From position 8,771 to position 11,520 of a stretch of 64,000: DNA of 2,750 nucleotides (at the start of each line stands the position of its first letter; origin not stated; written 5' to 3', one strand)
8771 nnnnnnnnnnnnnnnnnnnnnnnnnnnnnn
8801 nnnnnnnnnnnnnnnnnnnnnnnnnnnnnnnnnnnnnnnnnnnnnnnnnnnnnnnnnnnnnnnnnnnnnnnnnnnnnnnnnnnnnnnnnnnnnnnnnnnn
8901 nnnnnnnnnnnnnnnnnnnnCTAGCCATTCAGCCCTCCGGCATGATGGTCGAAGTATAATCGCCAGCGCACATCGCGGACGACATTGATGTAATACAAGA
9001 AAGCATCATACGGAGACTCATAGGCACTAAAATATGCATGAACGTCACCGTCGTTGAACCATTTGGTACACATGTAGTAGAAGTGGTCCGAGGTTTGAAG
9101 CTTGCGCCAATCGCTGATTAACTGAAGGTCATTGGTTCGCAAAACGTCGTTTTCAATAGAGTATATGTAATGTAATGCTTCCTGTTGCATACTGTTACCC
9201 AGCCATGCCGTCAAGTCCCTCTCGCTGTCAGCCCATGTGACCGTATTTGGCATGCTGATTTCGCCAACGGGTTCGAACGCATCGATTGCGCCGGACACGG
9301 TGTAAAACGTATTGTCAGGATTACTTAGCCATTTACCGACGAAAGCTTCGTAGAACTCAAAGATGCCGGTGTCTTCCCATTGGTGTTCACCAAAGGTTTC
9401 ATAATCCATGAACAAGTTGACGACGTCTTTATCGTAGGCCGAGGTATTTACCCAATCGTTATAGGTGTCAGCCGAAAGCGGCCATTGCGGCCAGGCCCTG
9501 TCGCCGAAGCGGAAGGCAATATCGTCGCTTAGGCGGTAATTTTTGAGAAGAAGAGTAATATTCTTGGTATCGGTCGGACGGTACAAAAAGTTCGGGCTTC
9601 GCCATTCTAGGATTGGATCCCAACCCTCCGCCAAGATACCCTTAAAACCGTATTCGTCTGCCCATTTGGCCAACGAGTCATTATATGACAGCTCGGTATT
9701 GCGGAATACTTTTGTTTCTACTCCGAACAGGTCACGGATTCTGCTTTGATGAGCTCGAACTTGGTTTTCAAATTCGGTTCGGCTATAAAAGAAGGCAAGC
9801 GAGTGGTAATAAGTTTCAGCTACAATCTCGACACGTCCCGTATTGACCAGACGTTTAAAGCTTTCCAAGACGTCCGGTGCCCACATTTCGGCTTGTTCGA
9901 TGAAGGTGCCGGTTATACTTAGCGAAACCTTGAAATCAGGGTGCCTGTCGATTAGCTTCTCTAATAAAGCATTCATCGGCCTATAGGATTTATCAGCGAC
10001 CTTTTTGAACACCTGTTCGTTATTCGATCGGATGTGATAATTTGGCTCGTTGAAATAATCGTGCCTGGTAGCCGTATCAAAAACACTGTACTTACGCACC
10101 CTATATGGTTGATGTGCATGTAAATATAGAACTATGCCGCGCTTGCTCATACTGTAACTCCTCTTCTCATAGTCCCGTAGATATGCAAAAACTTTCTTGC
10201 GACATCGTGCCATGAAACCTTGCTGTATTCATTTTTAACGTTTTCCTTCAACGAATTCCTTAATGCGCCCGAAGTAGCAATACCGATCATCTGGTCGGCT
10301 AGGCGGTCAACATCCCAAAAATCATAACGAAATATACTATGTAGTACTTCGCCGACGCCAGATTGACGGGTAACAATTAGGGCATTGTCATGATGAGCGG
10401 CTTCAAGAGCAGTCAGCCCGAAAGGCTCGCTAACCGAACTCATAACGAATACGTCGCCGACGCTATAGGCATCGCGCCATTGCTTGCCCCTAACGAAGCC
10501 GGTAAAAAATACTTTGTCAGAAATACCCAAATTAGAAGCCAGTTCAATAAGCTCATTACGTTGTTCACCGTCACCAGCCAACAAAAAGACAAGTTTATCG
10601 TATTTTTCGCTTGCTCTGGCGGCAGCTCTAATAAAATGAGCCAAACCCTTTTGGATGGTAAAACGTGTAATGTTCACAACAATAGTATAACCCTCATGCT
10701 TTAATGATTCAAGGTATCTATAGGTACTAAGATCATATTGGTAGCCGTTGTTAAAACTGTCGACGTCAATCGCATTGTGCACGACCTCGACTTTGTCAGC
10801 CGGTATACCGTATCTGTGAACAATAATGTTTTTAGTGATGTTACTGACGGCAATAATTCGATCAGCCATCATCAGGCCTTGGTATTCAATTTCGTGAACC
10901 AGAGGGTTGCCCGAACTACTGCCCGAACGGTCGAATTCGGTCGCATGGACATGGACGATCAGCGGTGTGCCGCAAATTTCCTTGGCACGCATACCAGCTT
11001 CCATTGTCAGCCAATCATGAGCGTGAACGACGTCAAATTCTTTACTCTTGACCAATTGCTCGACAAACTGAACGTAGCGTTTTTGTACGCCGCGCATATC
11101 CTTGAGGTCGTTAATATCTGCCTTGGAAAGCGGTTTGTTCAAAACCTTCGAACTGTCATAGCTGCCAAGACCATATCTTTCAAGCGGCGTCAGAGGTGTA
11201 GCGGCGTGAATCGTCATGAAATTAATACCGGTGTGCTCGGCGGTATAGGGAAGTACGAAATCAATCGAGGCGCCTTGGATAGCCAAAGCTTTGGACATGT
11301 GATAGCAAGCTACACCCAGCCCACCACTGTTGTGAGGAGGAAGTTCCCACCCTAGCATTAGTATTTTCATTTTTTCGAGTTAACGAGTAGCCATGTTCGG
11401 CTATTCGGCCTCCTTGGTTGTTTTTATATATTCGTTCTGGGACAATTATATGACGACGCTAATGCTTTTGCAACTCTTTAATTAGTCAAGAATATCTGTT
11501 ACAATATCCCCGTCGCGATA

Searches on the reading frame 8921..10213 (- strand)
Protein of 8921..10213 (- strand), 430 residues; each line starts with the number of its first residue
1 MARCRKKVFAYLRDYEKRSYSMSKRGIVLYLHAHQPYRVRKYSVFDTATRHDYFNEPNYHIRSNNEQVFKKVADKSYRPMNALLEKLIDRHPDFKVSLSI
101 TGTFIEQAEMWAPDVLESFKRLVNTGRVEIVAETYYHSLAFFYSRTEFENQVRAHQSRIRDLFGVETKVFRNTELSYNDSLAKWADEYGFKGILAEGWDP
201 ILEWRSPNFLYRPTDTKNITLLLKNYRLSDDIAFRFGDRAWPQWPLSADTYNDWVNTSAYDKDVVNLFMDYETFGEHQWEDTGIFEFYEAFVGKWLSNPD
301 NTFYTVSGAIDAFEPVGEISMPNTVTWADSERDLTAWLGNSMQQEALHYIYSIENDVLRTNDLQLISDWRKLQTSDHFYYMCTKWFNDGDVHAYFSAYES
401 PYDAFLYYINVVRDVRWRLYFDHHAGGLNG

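Call 23: search_protein_families(library=pfam, proteins=[window:8921-10213:-], max_evalue=0.001)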
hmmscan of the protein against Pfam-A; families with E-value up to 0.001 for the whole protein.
window:8921-10213:- (430 aa): 2 families
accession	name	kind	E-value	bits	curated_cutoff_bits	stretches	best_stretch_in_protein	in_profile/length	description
PF03065.20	Glyco_hydro_57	-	7.9e-70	235.9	21.2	1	28-322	1-291/291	Glycosyl hydrolase family 57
PF01522.26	Polysacc_deac_1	-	2.1e-07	31.4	23.1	1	108-191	47-122/124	Polysaccharide deacetylase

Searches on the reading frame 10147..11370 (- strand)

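Call 23: search_protein_families(library=pfam, proteins=[window:10147-11370:-], max_evalue=0.001)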
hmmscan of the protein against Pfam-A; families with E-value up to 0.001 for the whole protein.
window:10147-11370:- (407 aa): 6 families
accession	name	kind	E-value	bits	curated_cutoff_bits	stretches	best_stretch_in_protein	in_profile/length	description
PF00534.26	Glycos_transf_1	-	1e-25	90.7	26.4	1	223-380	10-171/172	Glycosyl transferases group 1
PF13439.12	Glyco_transf_4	-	9.7e-24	84.7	28.5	1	16-204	2-169/170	Glycosyltransferase Family 4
PF13692.12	Glyco_trans_1_4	-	1.6e-20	74.3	27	1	230-362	3-137/142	Glycosyl transferases group 1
PF13579.12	Glyco_trans_4_4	-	4.5e-18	66.5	29.7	1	16-199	1-157/158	Glycosyl transferase 4-like domain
PF08323.17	Glyco_transf_5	-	8.1e-16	58.9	22.7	1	2-186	1-227/239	Starch synthase catalytic domain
PF20706.3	GT4-conflict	-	2.3e-08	33.9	26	1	231-348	200-325/385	Family 4 Glycosyltransferase in conflict systems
